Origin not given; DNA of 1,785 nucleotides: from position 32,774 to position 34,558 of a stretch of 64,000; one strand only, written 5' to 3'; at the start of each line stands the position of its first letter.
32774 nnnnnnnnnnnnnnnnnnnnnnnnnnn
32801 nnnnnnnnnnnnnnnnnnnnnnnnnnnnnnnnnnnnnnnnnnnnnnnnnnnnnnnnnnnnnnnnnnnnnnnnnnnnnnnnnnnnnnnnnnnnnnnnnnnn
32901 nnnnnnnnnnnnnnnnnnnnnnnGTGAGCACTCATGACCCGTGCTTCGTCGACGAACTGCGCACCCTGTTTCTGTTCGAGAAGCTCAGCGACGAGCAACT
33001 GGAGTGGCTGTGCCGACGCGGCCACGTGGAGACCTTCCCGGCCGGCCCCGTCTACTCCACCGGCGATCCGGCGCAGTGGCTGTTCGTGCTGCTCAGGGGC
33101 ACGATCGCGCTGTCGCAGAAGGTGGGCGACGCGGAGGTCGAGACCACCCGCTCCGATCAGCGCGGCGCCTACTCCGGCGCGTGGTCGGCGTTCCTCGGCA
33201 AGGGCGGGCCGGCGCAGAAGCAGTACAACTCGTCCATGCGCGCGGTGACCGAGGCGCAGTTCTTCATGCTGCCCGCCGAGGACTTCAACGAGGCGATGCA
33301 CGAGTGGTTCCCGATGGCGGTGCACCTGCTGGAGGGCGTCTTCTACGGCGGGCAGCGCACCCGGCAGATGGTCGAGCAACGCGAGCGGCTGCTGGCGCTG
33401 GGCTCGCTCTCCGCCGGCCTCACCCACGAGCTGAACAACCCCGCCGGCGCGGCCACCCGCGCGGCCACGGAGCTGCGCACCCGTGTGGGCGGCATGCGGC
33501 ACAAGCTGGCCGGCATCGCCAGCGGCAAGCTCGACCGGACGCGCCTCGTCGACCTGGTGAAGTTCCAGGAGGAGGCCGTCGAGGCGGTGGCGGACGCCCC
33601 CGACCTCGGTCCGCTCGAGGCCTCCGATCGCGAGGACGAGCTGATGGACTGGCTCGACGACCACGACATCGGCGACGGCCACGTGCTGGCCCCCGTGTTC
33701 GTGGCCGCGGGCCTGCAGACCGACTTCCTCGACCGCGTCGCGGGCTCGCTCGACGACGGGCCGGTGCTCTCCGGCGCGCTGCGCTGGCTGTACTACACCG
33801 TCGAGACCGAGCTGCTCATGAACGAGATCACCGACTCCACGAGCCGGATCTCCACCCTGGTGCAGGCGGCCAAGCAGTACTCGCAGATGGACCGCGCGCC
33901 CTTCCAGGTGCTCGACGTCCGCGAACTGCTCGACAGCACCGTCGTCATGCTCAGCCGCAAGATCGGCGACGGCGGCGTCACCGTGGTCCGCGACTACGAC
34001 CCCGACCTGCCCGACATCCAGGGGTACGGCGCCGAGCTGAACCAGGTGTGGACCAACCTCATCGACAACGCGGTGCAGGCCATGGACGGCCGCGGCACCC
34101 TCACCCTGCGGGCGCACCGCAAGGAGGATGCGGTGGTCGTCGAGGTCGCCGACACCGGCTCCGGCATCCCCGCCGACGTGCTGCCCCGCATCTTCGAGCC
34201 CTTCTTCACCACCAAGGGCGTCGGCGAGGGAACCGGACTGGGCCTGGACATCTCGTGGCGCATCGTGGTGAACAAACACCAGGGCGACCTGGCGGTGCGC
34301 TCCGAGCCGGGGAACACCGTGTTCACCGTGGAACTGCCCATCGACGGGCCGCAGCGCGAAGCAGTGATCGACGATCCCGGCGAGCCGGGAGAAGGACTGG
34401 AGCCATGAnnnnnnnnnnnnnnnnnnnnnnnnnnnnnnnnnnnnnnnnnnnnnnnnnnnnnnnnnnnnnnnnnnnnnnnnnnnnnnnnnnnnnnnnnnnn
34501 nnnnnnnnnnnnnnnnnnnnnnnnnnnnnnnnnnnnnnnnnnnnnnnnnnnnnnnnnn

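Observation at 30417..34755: Five-gene signalling operon inserted into a conserved cell-wall locus: 2 membrane proteins, REC-TrxR-like fusion, cNMP-binding histidine kinase, zf-UBP protein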

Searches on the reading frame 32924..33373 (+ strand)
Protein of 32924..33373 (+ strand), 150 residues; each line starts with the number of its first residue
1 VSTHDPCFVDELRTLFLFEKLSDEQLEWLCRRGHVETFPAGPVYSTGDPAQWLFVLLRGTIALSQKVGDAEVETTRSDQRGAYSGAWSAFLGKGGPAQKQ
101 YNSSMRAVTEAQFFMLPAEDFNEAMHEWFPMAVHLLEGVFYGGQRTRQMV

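Call 54: search_solved_structures(query=A2, max_evalue=1, show_alignments=4)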
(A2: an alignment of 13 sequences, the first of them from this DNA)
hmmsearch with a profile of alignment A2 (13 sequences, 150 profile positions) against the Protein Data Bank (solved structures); distinct sequences matched with E-value up to 1: 149 (the best 60 are shown).
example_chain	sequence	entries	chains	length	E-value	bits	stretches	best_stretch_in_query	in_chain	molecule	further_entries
9ya0_MA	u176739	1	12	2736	9e-25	90.3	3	10-123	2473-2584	PCR12, TGME49_219070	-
5dyk_A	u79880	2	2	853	3.1e-13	52.9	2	9-66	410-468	CGMP-dependent protein kinase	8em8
2z69_A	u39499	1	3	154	8.8e-13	51.4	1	5-137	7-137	DNR protein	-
5ezr_A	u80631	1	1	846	1.5e-12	50.6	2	9-66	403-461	cGMP-dependent protein kinase, putative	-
4rz7_A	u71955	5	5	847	1.5e-12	50.6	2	9-66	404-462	cGMP-dependent protein kinase, putative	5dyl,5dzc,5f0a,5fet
9p74_A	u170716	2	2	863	1.7e-12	50.5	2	9-66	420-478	cGMP-dependent protein kinase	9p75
3dkw_A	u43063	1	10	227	3.2e-12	49.5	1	6-137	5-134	DNR protein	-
5j3u_A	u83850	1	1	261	8.4e-11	45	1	10-137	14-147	Protein Kinase A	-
5kbf_A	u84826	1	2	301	1.6e-10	44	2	8-128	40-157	CAMP-dependent protein kinase regulatory subunit, putative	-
3j4q_B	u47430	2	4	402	3.7e-08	36.4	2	4-84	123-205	cAMP-dependent protein kinase type II-alpha regulatory subunit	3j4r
2qvs_B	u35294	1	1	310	4.2e-08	36.2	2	4-85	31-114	cAMP-dependent protein kinase type II-alpha regulatory subunit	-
5bv6_A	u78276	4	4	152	4.8e-08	36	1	9-123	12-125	cGMP-dependent protein kinase 2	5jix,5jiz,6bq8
9d2f_b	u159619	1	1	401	1.1e-07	34.9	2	4-84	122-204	cAMP-dependent protein kinase type II-alpha regulatory subunit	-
6rsx_A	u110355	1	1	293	1.1e-07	34.9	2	9-123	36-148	Regulatory Subunit of Protein Kinase A (cAMP-dependent) from Euglena gracilis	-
1cx4_A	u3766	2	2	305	6.4e-07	32.3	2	10-83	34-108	CAMP-DEPENDENT PROTEIN KINASE REGULATORY SUBUNIT TYPE II BETA | cAMP-dependent protein kinase type II-beta regulatory subunit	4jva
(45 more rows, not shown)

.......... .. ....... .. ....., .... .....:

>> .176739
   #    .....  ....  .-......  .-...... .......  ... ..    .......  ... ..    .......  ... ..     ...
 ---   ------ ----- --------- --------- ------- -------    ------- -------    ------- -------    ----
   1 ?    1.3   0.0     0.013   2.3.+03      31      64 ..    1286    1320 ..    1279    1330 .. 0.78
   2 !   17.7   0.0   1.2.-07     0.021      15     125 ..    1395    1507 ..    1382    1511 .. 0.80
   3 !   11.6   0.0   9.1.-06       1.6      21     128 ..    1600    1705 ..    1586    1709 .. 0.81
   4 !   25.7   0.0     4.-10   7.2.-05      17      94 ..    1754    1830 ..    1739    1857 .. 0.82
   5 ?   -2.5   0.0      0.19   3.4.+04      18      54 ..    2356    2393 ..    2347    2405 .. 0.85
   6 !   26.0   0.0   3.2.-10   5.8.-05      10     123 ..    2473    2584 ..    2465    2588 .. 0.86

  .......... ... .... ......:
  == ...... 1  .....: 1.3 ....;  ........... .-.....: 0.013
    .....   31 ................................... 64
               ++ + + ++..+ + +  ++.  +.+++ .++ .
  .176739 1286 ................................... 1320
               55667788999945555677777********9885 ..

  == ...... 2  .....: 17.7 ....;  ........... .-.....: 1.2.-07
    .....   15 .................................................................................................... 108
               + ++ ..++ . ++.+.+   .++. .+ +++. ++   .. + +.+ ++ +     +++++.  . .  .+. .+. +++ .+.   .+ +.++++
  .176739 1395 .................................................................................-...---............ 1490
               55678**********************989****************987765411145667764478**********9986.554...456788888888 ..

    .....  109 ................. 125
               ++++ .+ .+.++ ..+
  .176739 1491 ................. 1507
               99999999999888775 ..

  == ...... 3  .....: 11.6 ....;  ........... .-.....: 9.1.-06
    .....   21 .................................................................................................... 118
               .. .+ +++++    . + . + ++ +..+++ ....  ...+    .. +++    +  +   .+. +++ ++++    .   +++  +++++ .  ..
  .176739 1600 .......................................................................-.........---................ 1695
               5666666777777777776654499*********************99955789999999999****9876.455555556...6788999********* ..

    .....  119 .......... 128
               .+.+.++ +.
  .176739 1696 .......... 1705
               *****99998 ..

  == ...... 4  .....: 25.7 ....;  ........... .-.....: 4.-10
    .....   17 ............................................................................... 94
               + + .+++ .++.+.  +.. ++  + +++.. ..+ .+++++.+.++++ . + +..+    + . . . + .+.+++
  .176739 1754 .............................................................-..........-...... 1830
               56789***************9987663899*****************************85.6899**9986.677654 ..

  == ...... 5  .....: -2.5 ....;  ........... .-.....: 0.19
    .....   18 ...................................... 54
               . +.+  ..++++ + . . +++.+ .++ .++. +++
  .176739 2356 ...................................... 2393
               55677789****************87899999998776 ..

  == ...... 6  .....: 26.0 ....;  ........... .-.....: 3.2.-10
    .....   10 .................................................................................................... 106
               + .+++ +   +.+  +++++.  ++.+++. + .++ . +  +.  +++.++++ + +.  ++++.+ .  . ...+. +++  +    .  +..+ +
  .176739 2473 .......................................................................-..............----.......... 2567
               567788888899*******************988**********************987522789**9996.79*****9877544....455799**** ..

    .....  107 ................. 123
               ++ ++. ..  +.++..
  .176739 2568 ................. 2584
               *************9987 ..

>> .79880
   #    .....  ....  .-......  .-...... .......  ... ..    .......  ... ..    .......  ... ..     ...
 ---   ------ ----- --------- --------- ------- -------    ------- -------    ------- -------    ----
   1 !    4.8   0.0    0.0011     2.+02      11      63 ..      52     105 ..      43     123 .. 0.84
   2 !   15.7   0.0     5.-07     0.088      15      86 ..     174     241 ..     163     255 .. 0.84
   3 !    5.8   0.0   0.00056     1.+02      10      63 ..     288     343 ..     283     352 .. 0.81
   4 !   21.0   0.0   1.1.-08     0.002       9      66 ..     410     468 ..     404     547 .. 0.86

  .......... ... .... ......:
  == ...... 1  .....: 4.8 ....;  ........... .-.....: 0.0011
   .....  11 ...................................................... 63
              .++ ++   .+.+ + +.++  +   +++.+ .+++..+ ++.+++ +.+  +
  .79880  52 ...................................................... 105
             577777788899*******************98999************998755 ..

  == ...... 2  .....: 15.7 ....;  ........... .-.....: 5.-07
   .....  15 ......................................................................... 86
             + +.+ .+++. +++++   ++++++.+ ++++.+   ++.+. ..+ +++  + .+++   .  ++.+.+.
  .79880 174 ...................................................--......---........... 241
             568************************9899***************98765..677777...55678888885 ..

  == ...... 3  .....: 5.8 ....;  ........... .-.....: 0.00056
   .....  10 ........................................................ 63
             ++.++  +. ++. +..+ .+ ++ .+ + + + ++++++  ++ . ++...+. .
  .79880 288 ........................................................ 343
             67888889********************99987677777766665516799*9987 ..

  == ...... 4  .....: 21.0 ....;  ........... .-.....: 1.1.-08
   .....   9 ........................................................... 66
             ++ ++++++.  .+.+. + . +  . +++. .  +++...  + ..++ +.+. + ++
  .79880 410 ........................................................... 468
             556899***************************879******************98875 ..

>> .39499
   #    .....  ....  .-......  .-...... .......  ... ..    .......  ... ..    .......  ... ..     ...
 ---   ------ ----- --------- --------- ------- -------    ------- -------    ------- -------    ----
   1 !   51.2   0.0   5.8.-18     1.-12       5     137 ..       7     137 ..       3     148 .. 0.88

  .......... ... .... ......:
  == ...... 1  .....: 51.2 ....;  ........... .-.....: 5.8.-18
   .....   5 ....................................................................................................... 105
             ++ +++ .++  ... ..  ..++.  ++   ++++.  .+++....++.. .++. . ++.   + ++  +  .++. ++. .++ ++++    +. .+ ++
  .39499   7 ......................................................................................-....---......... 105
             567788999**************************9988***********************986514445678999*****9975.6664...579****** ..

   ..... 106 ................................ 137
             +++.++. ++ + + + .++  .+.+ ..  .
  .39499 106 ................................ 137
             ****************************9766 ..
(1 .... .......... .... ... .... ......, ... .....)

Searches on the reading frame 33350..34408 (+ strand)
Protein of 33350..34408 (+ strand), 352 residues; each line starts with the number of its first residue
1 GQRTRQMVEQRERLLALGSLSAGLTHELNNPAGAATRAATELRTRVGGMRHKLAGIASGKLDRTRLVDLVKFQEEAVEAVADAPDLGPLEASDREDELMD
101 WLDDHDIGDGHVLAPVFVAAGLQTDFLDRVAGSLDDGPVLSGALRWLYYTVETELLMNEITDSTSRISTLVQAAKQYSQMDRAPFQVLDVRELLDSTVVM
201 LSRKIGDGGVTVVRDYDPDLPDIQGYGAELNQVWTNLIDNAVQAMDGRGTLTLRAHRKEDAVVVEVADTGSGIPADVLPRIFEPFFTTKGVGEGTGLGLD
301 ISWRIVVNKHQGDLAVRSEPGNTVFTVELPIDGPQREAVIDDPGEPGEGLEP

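Call 60: search_solved_structures(query=window:33350-34408:+, max_evalue=1e-8, show_alignments=2)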
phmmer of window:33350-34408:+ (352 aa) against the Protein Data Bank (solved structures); distinct sequences matched with E-value up to 1e-8: 23.
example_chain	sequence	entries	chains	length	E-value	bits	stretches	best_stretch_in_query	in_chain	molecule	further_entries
9jfj_A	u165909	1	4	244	6.6e-27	98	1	184-334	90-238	Sensor histidine kinase ZraS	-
5idj_A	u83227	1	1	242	4.6e-22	82.1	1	157-331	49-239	Histidine kinase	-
3a0r_A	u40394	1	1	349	1.1e-20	77.6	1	156-331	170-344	Sensor protein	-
5idm_A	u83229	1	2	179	5.2e-19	72.1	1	186-331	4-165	Cell cycle histidine kinase CckA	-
3d36_A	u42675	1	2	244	1.1e-18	71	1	227-342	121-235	Sporulation kinase B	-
8vc9_A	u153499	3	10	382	3.8e-17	65.9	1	154-334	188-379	Leptospira virulence regulator B (LvrB) | histidine kinase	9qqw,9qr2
1r62_A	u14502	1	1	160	6.4e-17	65.2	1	191-331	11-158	Nitrogen regulation protein NR(II)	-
4gcz_A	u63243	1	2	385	1.3e-15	60.9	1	213-331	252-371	Blue-light photoreceptor, Sensor protein fixL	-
8u4x_A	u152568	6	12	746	1.4e-15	60.8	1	163-328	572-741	histidine kinase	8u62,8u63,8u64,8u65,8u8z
8a3u_A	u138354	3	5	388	2e-15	60.3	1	213-330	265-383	Putative Sensory box protein,Sensor protein FixL | Putative Sensory box protein,Putative Sensory box protein,Sensor protein FixL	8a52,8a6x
8a7f_A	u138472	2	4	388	2e-15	60.3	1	213-330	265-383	Putative Sensory box protein,Sensor protein FixL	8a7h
4q20_A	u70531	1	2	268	5.5e-15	58.8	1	192-331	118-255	Sensor protein DivL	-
3a0t_A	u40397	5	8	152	5.6e-15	58.8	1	186-331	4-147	Sensor protein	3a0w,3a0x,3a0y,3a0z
6paj_A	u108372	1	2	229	2.2e-12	50.3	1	160-330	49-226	Sensor protein SrrB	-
4i5s_A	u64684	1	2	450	2.3e-12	50.2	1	133-334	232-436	Putative histidine kinase CovS; VicK-like protein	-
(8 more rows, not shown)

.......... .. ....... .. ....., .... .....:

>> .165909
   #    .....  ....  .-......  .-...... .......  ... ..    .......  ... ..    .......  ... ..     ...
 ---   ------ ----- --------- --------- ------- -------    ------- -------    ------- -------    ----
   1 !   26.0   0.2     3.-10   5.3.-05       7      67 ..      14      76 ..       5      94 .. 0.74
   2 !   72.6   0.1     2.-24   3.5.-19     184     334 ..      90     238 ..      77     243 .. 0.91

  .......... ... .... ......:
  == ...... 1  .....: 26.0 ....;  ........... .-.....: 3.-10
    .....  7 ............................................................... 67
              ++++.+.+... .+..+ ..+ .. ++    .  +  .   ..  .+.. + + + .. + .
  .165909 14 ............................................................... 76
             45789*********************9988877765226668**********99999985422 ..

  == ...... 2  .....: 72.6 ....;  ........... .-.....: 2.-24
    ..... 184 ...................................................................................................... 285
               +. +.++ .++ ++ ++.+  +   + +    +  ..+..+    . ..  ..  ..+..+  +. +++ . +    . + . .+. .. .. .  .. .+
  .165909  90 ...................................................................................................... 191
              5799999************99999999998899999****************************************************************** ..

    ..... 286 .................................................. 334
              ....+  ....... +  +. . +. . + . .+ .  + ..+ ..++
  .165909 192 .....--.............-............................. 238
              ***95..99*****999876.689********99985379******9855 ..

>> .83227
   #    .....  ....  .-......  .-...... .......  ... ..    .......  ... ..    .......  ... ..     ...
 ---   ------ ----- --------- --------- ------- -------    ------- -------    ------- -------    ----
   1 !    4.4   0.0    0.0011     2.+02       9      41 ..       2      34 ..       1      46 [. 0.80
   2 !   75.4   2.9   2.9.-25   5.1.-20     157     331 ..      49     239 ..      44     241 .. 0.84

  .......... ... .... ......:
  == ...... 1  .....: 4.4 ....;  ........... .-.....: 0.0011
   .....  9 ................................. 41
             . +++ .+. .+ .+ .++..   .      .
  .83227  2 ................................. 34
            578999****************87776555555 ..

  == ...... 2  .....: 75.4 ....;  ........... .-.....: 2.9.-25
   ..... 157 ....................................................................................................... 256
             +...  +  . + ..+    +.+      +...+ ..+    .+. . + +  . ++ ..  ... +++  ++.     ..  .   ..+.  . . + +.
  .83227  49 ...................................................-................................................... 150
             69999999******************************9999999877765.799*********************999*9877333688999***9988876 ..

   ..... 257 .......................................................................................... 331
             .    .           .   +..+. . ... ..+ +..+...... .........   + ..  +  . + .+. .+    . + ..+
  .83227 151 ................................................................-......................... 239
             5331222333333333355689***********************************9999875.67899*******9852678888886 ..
